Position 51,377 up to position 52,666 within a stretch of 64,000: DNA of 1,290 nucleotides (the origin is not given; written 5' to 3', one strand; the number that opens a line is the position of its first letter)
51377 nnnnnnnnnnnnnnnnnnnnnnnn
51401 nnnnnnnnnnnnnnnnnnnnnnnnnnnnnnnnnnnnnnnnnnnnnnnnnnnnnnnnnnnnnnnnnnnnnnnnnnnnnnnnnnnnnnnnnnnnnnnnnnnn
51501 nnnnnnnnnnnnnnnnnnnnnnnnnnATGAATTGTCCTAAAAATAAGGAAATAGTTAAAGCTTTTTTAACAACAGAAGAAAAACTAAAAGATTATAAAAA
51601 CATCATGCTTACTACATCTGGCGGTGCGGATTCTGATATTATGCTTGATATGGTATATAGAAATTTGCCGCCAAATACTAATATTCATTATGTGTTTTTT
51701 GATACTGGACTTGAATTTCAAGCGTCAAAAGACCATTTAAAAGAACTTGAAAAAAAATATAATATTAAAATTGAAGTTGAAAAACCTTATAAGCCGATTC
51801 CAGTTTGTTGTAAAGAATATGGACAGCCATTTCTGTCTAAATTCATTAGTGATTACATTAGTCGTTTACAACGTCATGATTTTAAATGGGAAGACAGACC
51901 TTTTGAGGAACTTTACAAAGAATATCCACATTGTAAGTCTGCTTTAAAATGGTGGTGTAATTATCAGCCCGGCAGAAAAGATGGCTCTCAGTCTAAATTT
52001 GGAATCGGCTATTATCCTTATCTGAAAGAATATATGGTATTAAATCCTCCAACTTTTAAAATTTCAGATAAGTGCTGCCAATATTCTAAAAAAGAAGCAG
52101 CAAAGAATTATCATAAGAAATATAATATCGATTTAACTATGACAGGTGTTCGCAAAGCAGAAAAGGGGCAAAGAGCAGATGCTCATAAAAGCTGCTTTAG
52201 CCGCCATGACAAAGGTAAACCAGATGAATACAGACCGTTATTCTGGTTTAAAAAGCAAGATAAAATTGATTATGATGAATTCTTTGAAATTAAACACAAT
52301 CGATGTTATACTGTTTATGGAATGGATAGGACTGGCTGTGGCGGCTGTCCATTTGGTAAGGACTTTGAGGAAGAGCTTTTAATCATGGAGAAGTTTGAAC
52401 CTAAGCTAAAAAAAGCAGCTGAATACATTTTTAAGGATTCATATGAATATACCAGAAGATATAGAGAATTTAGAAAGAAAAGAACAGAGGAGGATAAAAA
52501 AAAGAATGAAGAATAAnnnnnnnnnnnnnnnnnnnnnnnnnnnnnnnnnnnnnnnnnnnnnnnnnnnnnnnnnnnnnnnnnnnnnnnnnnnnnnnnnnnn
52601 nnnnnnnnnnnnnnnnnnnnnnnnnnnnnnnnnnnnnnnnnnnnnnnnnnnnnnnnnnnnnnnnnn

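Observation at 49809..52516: Cysteine desulfurase plus PAPS-reductase-family PP-loop enzyme, fused in an operon behind a ThyX-like protein without the RHR motif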

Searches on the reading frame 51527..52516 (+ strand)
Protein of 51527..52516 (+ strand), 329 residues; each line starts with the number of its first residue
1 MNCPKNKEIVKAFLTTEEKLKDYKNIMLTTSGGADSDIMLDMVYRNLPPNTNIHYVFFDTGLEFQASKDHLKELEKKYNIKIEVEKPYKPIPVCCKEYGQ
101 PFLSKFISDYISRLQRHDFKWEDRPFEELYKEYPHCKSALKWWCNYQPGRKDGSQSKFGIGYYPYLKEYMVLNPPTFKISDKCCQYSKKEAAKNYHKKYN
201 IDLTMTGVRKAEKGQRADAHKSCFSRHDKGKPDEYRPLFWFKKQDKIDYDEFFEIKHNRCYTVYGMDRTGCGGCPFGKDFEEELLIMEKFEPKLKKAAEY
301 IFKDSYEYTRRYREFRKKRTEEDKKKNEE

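Call 3: search_protein_families(library=pfam, proteins=[window:51527-52516:+], max_evalue=0.1)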
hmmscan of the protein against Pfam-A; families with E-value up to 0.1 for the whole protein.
window:51527-52516:+ (329 aa): 3 families
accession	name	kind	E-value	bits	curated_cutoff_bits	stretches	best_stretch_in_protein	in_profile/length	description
PF01507.26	PAPS_reduct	-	1.4e-15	58.2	22.5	2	25-89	1-62/175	Phosphoadenosine phosphosulfate reductase domain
PF06508.19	QueC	-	0.014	15.3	22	0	236-275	156-197/210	Queuosine biosynthesis protein QueC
PF01171.26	ATP_bind_3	-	0.03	14.5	27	0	26-86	2-65/182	PP-loop family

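Call 4: search_protein_families(library=phrogs, proteins=[window:51527-52516:+], max_evalue=0.01)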
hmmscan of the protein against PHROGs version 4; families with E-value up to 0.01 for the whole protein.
window:51527-52516:+ (329 aa): 4 families
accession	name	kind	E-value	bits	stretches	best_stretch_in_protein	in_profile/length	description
phrog_424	-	moron, auxiliary metabolic gene and host takeover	1e-29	104.9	1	16-317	153-382/460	phosphoadenosine phosphosulfate reductase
phrog_2302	-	moron, auxiliary metabolic gene and host takeover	2.2e-09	37.7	1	195-327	155-294/381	phosphoadenosine phosphosulfate reductase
phrog_15238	-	unknown function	5.3e-05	24.2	1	28-87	16-78/215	-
phrog_1550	-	moron, auxiliary metabolic gene and host takeover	0.0024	17.7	0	19-82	141-195/418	QueC-like queuosine biosynthesis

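Call 5: search_protein_families(library=ncbifam, proteins=[window:51527-52516:+], max_evalue=0.01)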
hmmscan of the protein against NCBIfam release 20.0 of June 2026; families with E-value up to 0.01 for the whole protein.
window:51527-52516:+ (329 aa): 15 families
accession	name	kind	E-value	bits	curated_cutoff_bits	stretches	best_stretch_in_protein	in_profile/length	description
NF002537.0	PRK02090.1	equivalog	1.8e-09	37.6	154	1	23-87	40-101/244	phosphoadenylyl-sulfate reductase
TIGR00434.1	cysH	subfamily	6e-09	36.1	165.1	1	25-100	15-88/214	phosophoadenylyl-sulfate reductase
NF006327.0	PRK08557.1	equivalog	2.5e-07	29.8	366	1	7-84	167-239/415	hypothetical protein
NF010367.0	PRK13795.1-2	equivalog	4.1e-07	28.8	456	1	17-83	235-299/584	hypothetical protein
NF003587.0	PRK05253.1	subfamily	2.3e-06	27.1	195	0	18-86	22-91/301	sulfate adenylyltransferase subunit CysD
TIGR02055.1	APS_reductase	subfamily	2.7e-06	27.3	235.3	0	34-99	4-67/194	adenylylsulfate reductase, thioredoxin dependent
TIGR02057.1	PAPS_reductase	equivalog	6.1e-06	26.3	254.2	1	24-89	25-87/224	phosphoadenosine phosphosulfate reductase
NF006351.0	PRK08576.1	equivalog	6.3e-06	25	290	0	180-297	310-424/436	hypothetical protein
TIGR02039.1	CysD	subfamily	4.3e-05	23.3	396.6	0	18-86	14-83/294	sulfate adenylyltransferase, small subunit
NF010366.0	PRK13795.1-1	equivalog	7.5e-05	21.1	745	1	23-89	264-331/667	hypothetical protein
NF010368.0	PRK13795.1-3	equivalog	0.00017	20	588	1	24-100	248-321/635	hypothetical protein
NF010587.0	PRK13980.1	equivalog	0.00036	19.8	255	1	2-84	10-91/267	NAD+ synthase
TIGR02432.1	lysidine_TilS_N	equivalog_domain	0.00051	20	93.6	1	26-86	2-65/189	tRNA lysidine(34) synthetase TilS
TIGR00268.2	TIGR00268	equivalog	0.0065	15.8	150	0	17-83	7-72/259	ATP-dependent sacrificial sulfur transferase LarE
NF007942.0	PRK10660.1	equivalog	0.0069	15.2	606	1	14-86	8-84/439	tRNA lysidine(34) synthetase TilS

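Call 7: search_dna_similar(query=window:51527-52516:+, collection=phages, mode=protein, max_rows=30)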
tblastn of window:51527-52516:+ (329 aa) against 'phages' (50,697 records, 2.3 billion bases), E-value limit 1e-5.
Records with a match: 18; places in all: 18; records where one place covers at least 80% of the query: 13.
Best place of each record, by identity: <60% 18.
By first word of the organism name: Clostridium 6; Bacteriophage 5; Vibrio 3; Ruminococcus 2; Bacillus 1; Clostridioides 1.
By host as written in the record: - 5; Clostridium_AP sp000509125 DA266 4; Ruminococcus sp. 2; Bacillus cereus 1; [Clostridium] innocuum 1; bacterium 1; Clostridium perfringens i-1 1; Clostridioides difficile ST632 1; and 2 more.
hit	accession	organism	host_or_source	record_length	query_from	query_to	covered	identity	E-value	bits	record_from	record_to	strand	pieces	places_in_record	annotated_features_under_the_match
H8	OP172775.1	Clostridium phage CS266P1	Clostridium_AP sp000509125 DA266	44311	4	320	96%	50.5%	2e-95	315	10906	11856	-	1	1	hypothetical protein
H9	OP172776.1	Clostridium phage CS266P2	Clostridium_AP sp000509125 DA266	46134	4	320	96%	50.5%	2e-95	315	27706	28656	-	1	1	hypothetical protein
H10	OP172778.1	Clostridium phage CS266P4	Clostridium_AP sp000509125 DA266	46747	4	320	96%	50.5%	2e-95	315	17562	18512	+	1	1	hypothetical protein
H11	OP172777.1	Clostridium phage CS266P3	Clostridium_AP sp000509125 DA266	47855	4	320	96%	50.5%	6e-95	313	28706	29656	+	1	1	hypothetical protein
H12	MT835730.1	Bacteriophage sp.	human fecal samples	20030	5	317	95%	51.1%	3e-101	331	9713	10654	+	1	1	record has no annotation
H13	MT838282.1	Bacteriophage sp.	human fecal samples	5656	2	329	100%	32.8%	9e-54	194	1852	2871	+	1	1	record has no annotation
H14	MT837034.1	Bacteriophage sp.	human fecal samples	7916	2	328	99%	32.3%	2e-52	191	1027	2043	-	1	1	record has no annotation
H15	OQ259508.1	Bacillus phage BC-6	Bacillus cereus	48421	26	306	85%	31.3%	3e-30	126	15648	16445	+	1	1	PAPS reductase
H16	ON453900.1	Clostridium phage Maintenon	[Clostridium] innocuum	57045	6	328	98%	26.8%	1e-12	97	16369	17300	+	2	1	phosphoadenosine phosphosulfate reductase (x2)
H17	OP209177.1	Bacteriophage N55_L8635_C17.5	bacterium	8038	28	324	90%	29.2%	7e-17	87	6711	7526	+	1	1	PAPS reductase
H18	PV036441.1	Ruminococcus phage NatCom_29429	Ruminococcus sp.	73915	16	283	81%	26.0%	4e-8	61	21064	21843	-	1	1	phosphoadenosine phosphosulfate reductase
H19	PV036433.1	Ruminococcus phage NatCom_23091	Ruminococcus sp.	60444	16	283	81%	26.0%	5e-8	61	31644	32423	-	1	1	phosphoadenosine phosphosulfate reductase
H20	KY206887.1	Clostridium phage Clo-PEP-1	Clostridium perfringens i-1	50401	2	294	89%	22.7%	6e-7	57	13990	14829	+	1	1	aminotransferase V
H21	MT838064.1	Bacteriophage sp.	human fecal samples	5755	28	281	77%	26.0%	7e-6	54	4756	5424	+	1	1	record has no annotation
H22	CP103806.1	Clostridioides phage Hain-Saunders-2022a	Clostridioides difficile ST632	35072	25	281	78%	25.1%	6e-9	63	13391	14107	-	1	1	phosphoadenosine phosphosulfate reductase family protein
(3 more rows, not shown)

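Call 8: get_annotated_region(hit=H11, flank=6000)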
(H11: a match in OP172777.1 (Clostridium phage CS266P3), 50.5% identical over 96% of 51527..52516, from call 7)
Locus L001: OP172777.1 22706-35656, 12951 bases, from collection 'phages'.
description: Clostridium phage CS266P3, complete genome.
organism: Clostridium phage CS266P3 (NCBI taxid 2968624)
taxonomy: Viruses; Duplodnaviria; Heunggongvirae; Uroviricota; Caudoviricetes
host: Clostridium_AP sp000509125 DA266; source: municipal sewage; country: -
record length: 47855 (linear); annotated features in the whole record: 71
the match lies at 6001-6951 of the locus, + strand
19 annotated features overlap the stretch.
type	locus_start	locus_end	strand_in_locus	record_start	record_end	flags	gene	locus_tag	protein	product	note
CDS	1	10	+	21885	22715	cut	-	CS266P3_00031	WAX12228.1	hypothetical protein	-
CDS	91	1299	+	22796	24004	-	-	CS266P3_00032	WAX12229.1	hypothetical protein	-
CDS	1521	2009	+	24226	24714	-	-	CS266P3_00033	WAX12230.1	DNA endonuclease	DNA endonuclease I-HmuI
CDS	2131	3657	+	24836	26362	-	-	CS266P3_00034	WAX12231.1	hypothetical protein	-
CDS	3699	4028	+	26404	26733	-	-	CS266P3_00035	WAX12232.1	hypothetical protein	-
CDS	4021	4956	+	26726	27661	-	-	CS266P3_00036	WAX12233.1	hypothetical protein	-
CDS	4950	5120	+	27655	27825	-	-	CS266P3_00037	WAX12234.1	hypothetical protein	-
CDS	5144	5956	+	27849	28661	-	-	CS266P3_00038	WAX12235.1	hypothetical protein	-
CDS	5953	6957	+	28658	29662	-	-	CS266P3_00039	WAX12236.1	hypothetical protein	-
CDS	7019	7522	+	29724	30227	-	-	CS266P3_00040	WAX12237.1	hypothetical protein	-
CDS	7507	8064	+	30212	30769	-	-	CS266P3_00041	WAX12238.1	hypothetical protein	-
CDS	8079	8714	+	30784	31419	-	-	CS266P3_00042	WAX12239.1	hypothetical protein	-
CDS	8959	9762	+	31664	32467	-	-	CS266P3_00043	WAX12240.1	hypothetical protein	-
CDS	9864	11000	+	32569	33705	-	-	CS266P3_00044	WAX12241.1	hypothetical protein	-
CDS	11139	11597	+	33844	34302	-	-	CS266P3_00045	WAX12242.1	hypothetical protein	-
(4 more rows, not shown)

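Call 9: get_annotated_region(hit=H20, flank=5000)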
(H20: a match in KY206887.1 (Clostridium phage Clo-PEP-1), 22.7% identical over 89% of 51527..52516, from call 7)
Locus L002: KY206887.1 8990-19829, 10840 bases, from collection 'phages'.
description: Clostridium phage Clo-PEP-1, complete genome.
organism: Clostridium phage Clo-PEP-1 (NCBI taxid 1927016)
taxonomy: Viruses; Duplodnaviria; Heunggongvirae; Uroviricota; Caudoviricetes
host: Clostridium perfringens i-1; source: -; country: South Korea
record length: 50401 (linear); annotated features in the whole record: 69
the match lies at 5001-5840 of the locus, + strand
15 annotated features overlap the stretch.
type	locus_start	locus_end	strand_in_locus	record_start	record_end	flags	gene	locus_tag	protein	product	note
CDS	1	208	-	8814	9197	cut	-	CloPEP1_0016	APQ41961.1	DNA ligase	gp16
CDS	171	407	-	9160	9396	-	-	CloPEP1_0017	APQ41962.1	hypothetical protein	gp17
CDS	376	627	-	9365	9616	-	-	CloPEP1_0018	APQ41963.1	hypothetical protein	gp18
CDS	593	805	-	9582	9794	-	-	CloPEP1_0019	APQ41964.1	hypothetical protein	gp19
CDS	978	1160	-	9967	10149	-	-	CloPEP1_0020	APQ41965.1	hypothetical protein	gp20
CDS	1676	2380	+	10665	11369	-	-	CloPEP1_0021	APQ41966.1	hypothetical protein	gp21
CDS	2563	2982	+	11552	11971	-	-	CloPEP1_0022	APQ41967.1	comE operon protein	gp22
CDS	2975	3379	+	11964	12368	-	-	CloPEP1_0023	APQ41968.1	hypothetical protein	gp23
CDS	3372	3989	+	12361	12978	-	-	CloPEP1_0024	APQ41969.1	hypothetical protein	gp24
CDS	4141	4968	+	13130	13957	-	-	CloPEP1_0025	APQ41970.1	terminase small subunit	gp25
CDS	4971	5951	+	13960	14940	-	-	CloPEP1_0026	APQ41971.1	aminotransferase V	gp26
CDS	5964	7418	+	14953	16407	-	-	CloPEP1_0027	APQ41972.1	terminase large subunit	gp27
CDS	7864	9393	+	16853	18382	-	-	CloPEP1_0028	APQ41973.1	portal protein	gp28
CDS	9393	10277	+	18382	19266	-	-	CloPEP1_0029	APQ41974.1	hypothetical protein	gp29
CDS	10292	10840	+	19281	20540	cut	-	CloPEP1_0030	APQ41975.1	terminase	gp30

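Call 10: get_annotated_region(hit=H15, flank=5000)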
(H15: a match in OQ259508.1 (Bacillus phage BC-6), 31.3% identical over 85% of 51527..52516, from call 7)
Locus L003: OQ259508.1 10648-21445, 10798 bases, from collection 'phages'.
description: Bacillus phage BC-6, complete genome.
organism: Bacillus phage BC-6 (NCBI taxid 3028153)
taxonomy: Viruses; Duplodnaviria; Heunggongvirae; Uroviricota; Caudoviricetes
host: Bacillus cereus; source: sewage; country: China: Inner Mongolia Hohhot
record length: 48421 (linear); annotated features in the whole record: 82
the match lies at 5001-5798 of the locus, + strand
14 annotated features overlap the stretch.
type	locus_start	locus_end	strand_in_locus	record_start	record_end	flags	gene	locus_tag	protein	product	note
CDS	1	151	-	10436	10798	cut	-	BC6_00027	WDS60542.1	hypothetical protein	-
CDS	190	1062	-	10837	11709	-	-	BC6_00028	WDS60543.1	hypothetical protein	-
CDS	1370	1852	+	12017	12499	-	-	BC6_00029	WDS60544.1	hypothetical protein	-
CDS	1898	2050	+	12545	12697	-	-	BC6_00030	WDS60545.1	hypothetical protein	-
CDS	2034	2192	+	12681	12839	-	-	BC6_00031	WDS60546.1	hypothetical protein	-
CDS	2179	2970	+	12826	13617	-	-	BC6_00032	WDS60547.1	DNA replication protein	-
CDS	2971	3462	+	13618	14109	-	-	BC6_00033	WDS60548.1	major capsid protein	-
CDS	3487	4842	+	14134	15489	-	-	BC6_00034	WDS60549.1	DNA helicae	-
CDS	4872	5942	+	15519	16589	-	-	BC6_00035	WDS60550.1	PAPS reductase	-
CDS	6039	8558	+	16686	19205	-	-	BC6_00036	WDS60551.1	DNA polymerase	-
CDS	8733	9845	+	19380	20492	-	-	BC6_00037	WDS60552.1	hypothetical protein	-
CDS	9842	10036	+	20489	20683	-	-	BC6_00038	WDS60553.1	hypothetical protein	-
CDS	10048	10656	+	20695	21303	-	-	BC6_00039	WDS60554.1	hypothetical protein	-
CDS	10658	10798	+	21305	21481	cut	-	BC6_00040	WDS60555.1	hypothetical protein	-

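Call 13: search_solved_structures(query=window:51527-52516:+, max_evalue=1, show_alignments=2)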
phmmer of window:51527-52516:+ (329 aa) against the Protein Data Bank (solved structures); distinct sequences matched with E-value up to 1: 1.
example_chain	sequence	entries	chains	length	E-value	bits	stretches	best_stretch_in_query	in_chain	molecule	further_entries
8rsi_A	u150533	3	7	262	0.49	13.4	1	20-99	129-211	O-acetyl-ADP-ribose deacetylase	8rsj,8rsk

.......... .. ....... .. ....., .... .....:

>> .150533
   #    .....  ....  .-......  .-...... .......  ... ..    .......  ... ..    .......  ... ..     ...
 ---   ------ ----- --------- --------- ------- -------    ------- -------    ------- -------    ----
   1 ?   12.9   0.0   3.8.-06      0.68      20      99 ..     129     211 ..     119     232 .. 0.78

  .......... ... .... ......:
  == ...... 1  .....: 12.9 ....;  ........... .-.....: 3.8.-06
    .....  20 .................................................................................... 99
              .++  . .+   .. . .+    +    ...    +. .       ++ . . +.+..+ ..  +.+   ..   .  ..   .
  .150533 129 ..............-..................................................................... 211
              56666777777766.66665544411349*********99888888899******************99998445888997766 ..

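Call 18: find_homologous_proteins(query=window:51527-52516:+)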
Query window:51527-52516:+ (329 aa): 3638 proteins with E <= 0.001 among 4509 candidates; the best 120 are listed.
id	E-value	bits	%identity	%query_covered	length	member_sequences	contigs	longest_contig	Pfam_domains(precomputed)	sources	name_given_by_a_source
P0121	2.2e-221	753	97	100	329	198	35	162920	PF01507.26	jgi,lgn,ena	jgi:3'-phosphoadenosine 5'-phosphosulfate sulfotransferase (PAPS reductase)/FAD synthetase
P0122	2.0e-130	454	60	97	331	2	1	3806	PF01507.26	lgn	-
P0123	4.6e-125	436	59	96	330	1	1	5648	PF01507.26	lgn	-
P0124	1.0e-123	432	58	98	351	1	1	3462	PF01507.26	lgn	-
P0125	7.6e-123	429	61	96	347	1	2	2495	PF01507.26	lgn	-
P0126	9.3e-122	425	58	96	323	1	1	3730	PF01507.26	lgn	-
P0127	1.2e-121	425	59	95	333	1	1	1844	PF01507.26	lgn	-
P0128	1.9e-121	424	60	96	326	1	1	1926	PF01507.26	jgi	jgi:3'-phosphoadenosine 5'-phosphosulfate sulfotransferase (PAPS reductase)/FAD synthetase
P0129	3.0e-121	424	58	95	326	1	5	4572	PF01507.26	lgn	-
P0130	1.0e-120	422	59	96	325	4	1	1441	PF01507.26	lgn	-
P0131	1.7e-120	421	58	95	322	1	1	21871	PF01507.26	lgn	-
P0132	1.8e-120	421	58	95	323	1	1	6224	PF01507.26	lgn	-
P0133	2.0e-120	421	58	95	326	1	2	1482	PF01507.26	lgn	-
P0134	2.0e-120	421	59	95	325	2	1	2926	PF01507.26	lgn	-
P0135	2.4e-120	421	59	95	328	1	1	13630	PF01507.26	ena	-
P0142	2.4e-119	417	57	96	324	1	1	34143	PF01507.26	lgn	-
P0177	3.7e-116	407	57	97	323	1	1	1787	PF01507.26,PF01171.27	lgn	-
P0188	1.2e-115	405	56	96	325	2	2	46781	PF01507.26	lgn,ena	-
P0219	8.9e-114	399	58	97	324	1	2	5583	PF01507.26,PF01171.27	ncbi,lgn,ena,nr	nr:phosphoadenosine phosphosulfate reductase family protein [uncultured Cellulosilyticum sp.]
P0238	3.6e-113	397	55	96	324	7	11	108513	PF01507.26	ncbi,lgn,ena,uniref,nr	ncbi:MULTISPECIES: phosphoadenosine phosphosulfate reductase family protein [unclassified Clostridiu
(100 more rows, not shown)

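Call 20: find_encoding_contigs(protein=P0142, flank=6000, max_places=1)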
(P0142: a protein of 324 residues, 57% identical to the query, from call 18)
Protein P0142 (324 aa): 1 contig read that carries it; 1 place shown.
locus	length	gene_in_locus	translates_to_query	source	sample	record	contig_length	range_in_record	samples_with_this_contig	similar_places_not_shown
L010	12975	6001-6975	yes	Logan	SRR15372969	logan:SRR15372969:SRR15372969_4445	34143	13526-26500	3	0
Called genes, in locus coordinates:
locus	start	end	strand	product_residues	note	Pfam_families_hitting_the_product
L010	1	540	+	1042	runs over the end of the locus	PF02811:PHP, PF07733:DNA_pol3_alpha, PF17657:DNA_pol3_finger, PF14579:HHH_6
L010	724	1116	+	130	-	PF24203:Phage_ProQ_C_like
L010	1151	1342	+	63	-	-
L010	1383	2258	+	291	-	-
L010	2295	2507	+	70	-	-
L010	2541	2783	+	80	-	-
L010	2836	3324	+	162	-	-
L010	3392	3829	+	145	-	-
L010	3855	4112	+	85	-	-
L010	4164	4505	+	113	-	-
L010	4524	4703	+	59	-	-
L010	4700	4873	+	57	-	-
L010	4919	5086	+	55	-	-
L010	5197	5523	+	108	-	-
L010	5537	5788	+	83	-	-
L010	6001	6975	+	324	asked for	PF01507:PAPS_reduct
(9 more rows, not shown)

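Call 21: find_encoding_contigs(protein=P0238, flank=6000, max_places=2)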
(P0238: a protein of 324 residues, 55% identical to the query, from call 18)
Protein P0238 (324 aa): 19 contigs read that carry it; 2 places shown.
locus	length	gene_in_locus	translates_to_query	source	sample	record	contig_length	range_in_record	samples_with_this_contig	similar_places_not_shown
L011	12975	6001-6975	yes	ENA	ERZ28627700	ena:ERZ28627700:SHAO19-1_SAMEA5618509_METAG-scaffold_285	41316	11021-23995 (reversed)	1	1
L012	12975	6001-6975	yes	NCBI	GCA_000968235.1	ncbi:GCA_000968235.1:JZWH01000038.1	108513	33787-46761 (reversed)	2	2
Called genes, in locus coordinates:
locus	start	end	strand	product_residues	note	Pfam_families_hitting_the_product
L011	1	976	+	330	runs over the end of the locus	PF02195:ParB_N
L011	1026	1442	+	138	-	-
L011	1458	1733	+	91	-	-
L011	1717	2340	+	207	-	PF18892:DUF5651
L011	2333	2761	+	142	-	PF00436:SSB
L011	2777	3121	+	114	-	-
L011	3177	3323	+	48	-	PF09388:SpoOE-like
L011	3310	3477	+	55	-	-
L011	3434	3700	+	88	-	-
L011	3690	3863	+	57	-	-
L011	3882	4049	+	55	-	-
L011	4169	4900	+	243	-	PF13391:HNH_2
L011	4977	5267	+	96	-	-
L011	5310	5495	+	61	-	-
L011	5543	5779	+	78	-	-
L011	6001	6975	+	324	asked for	PF01507:PAPS_reduct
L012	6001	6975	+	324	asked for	PF01507:PAPS_reduct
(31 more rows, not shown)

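Call 22: find_encoding_contigs(protein=P0188, flank=6000, max_places=1)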
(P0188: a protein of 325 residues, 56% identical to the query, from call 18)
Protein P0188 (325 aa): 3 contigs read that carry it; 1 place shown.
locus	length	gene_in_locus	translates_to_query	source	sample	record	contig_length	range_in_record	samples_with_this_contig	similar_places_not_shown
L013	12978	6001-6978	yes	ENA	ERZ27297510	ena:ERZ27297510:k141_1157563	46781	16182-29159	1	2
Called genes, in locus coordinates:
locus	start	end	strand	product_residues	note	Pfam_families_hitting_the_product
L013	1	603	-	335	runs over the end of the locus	PF22022:Phage_int_M (weak), PF00589:Phage_integrase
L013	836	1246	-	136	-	PF01381:HTH_3, PF12844:HTH_19 (weak), PF13443:HTH_26, PF13560:HTH_31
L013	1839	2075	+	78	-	-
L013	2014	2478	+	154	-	PF06725:3D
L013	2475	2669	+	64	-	-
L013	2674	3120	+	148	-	PF02732:ERCC4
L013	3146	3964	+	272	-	PF18129:SH3_12 (faint)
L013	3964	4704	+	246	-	PF12705:PDDEXK_1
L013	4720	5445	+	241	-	PF13479:AAA_24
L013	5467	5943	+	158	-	PF05037:DUF669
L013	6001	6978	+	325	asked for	PF01507:PAPS_reduct (weak)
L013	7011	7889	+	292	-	PF00145:DNA_methylase (weak)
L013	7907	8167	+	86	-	-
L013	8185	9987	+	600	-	-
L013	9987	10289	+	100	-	-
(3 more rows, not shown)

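Call 32: search_solved_structures(query=A2, max_evalue=1, show_alignments=3)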
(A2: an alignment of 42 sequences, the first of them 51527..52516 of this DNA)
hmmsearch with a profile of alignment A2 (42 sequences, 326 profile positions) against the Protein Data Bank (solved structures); distinct sequences matched with E-value up to 1: 9.
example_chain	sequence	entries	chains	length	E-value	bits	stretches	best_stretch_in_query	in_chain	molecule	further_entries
6jp9_A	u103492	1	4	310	0.024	17.2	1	21-95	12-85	GMP synthase [glutamine-hydrolyzing] subunit B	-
4bwv_A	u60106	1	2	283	0.026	17.1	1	26-95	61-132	PHOSPHOADENOSINE-PHOSPHOSULPHATE REDUCTASE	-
2vxo_A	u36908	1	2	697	0.063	15.8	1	30-96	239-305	GMP SYNTHASE [GLUTAMINE-HYDROLYZING]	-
6vpu_A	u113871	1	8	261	0.083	15.4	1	34-107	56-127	Phosphoadenosine phosphosulfate reductase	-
2goy_A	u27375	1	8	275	0.091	15.3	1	35-92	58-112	adenosine phosphosulfate reductase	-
4hw0_A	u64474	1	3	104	0.2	14.1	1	45-103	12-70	DNA-binding protein Sso10a-2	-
3tqi_A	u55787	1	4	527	0.22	14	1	8-105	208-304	GMP synthase [glutamine-hydrolyzing]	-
1gpm_A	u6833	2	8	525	0.87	12.1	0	17-93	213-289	GMP SYNTHETASE | GMP synthase [glutamine-hydrolyzing]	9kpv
7lhr_A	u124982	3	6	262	0.98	11.9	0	42-99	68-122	Phosphoadenosine phosphosulfate reductase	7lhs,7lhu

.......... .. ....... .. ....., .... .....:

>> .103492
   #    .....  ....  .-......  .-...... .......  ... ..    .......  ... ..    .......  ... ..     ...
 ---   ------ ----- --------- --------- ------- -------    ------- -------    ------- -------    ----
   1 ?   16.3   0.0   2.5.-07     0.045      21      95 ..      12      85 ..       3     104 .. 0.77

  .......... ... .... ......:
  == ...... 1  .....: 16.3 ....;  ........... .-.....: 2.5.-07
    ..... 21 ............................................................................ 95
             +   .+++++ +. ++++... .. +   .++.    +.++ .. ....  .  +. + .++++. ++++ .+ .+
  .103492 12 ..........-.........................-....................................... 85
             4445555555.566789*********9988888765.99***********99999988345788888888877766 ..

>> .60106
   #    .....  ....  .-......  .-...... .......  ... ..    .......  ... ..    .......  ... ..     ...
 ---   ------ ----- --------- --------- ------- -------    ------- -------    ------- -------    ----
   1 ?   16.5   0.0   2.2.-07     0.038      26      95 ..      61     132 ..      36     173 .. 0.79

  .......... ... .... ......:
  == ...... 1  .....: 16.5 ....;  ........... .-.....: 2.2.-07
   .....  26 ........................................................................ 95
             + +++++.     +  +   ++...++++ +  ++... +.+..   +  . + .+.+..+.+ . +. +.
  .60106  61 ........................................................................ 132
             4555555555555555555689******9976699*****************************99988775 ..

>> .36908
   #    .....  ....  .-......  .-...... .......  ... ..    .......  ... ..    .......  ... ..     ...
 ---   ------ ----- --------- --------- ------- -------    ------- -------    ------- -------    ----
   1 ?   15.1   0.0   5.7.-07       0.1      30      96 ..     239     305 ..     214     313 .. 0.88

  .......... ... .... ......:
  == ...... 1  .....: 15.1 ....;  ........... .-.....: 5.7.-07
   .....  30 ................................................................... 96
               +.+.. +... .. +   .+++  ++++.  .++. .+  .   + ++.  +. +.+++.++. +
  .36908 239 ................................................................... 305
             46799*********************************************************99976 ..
